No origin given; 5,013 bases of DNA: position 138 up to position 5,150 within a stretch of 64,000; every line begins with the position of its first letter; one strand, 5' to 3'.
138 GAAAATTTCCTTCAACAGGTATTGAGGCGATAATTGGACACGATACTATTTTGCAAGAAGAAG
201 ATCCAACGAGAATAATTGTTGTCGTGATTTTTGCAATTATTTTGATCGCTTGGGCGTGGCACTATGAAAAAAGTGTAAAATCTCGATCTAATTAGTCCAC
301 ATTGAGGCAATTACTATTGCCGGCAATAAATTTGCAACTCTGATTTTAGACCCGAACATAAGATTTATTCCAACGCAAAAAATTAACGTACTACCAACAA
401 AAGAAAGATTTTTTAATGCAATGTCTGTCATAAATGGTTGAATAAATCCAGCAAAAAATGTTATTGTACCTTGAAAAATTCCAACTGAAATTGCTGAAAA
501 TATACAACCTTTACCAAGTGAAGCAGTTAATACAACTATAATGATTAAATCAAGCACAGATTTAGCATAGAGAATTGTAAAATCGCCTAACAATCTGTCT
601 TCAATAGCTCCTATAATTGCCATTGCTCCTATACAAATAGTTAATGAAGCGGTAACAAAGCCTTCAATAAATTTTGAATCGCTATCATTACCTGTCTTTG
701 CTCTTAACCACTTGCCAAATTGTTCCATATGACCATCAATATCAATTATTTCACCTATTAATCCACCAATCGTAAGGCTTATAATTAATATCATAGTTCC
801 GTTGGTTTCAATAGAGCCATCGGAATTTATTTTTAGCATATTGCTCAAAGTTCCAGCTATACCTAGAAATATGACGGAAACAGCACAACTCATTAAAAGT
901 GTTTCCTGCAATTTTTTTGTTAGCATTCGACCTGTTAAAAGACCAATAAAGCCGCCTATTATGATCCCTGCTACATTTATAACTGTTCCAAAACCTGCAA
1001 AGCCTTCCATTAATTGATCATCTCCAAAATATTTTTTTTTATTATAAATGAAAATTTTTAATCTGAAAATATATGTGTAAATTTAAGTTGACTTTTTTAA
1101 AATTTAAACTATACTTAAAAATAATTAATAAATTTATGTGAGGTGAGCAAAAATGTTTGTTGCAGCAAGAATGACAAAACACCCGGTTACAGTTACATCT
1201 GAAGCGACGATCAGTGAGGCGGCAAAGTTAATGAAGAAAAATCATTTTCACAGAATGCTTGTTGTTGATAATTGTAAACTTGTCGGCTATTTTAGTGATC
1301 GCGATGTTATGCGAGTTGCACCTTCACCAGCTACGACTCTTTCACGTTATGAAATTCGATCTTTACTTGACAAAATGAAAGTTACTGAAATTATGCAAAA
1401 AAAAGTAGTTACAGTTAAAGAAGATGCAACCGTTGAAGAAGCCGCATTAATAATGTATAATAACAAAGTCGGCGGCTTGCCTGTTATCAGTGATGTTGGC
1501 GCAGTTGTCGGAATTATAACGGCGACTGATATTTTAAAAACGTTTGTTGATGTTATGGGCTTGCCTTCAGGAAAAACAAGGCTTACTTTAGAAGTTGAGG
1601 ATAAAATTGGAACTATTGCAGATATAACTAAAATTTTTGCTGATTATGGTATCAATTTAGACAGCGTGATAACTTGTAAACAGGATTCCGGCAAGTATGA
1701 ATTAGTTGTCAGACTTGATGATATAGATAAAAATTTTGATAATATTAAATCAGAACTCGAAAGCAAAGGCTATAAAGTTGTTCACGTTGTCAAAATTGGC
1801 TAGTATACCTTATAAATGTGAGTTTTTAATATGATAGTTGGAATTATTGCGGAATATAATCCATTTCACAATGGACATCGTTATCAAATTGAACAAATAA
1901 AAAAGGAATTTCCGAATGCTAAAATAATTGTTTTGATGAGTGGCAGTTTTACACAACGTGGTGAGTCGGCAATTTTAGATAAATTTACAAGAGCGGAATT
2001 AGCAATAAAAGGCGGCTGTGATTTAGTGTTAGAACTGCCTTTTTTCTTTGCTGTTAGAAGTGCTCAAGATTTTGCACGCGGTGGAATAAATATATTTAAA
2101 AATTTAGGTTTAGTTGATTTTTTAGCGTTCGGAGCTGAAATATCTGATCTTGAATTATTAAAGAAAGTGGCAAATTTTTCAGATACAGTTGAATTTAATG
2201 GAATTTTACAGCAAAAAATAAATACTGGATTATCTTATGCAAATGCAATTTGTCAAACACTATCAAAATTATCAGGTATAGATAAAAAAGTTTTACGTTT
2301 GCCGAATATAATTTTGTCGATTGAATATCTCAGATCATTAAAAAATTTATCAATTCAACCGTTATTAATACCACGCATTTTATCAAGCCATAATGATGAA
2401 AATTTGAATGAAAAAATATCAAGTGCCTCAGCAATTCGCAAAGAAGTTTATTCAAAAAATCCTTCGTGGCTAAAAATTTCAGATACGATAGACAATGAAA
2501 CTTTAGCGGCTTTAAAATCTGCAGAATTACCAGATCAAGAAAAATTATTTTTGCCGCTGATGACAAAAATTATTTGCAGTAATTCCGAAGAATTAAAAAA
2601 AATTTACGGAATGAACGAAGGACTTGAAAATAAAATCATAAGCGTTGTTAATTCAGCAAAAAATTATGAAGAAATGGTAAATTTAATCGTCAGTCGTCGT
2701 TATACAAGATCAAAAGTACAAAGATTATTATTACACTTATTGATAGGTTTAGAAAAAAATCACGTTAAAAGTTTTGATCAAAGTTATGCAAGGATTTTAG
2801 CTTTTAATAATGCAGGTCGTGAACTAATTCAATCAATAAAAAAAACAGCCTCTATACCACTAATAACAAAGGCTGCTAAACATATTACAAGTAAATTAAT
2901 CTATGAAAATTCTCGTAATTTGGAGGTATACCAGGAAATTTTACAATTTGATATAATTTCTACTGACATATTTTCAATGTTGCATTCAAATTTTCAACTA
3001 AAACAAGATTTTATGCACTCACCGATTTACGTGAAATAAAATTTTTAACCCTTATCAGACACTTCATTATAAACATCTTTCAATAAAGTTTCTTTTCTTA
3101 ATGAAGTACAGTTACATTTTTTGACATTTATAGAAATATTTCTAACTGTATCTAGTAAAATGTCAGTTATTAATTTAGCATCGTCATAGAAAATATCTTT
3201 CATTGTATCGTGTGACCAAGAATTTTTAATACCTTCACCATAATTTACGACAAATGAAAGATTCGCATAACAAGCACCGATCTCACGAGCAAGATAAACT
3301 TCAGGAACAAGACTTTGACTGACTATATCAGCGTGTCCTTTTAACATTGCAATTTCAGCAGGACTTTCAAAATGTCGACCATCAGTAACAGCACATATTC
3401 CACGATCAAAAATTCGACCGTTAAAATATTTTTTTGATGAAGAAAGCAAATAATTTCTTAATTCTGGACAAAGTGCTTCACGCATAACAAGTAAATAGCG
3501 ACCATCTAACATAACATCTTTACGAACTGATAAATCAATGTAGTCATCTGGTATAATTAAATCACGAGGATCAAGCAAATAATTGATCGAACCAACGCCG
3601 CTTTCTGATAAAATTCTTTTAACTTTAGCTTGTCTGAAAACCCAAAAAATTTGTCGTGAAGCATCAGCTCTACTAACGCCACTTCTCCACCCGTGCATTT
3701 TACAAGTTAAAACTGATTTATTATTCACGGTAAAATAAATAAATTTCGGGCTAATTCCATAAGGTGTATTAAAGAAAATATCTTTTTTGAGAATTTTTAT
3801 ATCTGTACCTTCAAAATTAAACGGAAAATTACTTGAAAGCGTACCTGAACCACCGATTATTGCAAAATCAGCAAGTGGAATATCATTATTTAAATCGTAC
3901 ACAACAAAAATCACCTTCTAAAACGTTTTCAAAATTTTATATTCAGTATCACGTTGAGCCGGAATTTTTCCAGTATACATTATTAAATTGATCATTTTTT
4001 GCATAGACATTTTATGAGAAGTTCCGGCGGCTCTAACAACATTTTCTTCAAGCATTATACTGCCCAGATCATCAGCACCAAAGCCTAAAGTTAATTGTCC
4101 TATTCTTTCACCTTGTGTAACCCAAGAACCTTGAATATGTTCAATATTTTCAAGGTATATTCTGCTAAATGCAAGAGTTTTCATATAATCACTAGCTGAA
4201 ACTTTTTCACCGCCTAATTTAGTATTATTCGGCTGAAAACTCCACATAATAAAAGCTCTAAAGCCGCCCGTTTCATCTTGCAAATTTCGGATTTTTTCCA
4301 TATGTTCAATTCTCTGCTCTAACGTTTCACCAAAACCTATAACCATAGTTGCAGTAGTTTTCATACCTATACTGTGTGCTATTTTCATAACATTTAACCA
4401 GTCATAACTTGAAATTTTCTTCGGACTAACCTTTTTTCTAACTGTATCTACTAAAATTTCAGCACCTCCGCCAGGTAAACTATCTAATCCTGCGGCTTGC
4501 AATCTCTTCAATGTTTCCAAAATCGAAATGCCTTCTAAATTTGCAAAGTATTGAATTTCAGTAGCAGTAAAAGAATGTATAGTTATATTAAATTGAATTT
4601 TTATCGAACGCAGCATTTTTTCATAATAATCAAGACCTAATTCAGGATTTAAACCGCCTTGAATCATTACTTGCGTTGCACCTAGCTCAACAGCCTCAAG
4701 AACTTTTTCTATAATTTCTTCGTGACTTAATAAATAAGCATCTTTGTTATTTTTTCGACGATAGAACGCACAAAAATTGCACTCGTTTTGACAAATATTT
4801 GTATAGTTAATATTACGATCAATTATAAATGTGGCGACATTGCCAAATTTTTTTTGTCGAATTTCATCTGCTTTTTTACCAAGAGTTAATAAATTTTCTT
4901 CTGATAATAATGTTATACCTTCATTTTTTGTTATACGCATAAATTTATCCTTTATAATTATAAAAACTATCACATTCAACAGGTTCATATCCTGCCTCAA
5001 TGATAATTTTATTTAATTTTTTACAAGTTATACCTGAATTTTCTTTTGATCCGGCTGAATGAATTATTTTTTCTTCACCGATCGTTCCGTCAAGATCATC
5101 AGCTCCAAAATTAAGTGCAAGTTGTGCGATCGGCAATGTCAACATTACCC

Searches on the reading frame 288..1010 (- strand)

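Call 15: search_protein_families(library=pfam, proteins=[window:288-1010:-], max_evalue=0.00001)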
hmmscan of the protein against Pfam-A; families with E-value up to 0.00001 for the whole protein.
window:288-1010:- (240 aa): 1 family
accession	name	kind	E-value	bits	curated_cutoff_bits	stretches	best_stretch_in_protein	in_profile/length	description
PF04474.17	DUF554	-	2.4e-67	227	25.1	1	7-238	1-218/220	Protein of unknown function (DUF554)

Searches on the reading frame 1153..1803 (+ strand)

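Call 15: search_protein_families(library=pfam, proteins=[window:1153-1803:+], max_evalue=0.00001)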
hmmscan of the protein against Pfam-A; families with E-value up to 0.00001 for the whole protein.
window:1153-1803:+ (216 aa): 3 families
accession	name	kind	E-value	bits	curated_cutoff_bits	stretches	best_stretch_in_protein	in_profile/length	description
PF00571.33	CBS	-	6.1e-32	110.2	24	2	77-131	1-55/57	CBS domain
PF01842.31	ACT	-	1e-08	35.2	27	1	143-201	2-60/66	ACT domain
PF22629.2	ACT_AHAS_ss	-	3.4e-06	27.5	27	1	144-203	1-60/67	AHAS small subunit-like ACT domain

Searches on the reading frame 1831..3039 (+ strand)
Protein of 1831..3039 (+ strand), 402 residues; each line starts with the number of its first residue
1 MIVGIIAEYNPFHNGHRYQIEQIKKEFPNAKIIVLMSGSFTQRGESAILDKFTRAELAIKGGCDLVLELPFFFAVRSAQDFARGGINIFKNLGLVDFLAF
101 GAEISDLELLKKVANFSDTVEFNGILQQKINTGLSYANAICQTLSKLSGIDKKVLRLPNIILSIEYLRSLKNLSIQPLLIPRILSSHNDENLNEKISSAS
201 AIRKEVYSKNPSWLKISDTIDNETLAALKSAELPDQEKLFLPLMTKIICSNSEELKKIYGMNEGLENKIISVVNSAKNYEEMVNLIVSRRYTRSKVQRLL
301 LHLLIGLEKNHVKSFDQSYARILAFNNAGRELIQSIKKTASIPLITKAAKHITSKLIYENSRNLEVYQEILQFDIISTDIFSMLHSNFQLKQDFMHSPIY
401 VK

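Call 15: search_protein_families(library=pfam, proteins=[window:1831-3039:+], max_evalue=0.00001)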
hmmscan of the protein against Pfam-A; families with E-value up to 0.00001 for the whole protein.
window:1831-3039:+ (402 aa): 1 family
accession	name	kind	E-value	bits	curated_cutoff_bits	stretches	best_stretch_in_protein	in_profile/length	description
PF05636.17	HIGH_NTase1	-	4e-116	389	27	1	2-387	3-392/402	HIGH Nucleotidyl Transferase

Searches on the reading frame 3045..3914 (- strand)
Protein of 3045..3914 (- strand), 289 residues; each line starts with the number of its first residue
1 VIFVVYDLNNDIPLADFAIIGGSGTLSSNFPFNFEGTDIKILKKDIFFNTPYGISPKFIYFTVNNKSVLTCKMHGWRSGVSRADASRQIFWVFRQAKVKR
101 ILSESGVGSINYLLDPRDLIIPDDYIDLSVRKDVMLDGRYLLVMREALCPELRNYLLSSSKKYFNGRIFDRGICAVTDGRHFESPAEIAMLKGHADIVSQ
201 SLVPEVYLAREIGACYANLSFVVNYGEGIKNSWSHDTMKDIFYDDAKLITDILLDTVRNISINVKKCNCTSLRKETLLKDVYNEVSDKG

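Call 15: search_protein_families(library=pfam, proteins=[window:3045-3914:-], max_evalue=0.00001)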
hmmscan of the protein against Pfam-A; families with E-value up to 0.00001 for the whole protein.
window:3045-3914:- (289 aa): 1 family
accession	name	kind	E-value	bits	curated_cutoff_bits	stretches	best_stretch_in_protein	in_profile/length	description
PF01048.26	PNP_UDP_1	-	2e-24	86.7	25.1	1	40-257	13-232/233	Phosphorylase superfamily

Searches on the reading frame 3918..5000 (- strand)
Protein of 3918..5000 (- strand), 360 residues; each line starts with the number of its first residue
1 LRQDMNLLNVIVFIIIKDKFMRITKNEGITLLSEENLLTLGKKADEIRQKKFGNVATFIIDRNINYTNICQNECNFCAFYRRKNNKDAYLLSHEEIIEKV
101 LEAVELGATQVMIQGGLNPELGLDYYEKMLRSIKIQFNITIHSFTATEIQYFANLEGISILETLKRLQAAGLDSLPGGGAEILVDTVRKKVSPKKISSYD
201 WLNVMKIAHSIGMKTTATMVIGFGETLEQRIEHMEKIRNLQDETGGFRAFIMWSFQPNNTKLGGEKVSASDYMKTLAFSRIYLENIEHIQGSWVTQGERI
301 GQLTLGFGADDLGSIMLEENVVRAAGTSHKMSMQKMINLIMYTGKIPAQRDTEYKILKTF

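Call 15: search_protein_families(library=pfam, proteins=[window:3918-5000:-], max_evalue=0.00001)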
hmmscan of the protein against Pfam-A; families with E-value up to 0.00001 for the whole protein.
window:3918-5000:- (360 aa): 2 families
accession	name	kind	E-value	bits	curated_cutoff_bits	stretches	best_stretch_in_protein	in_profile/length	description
PF19288.4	CofH_C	-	1.2e-28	99.9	27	1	246-357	3-119/125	CofH/MqnC C-terminal region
PF04055.27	Radical_SAM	-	3.3e-25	89.6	29.5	1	64-236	1-165/166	Radical SAM superfamily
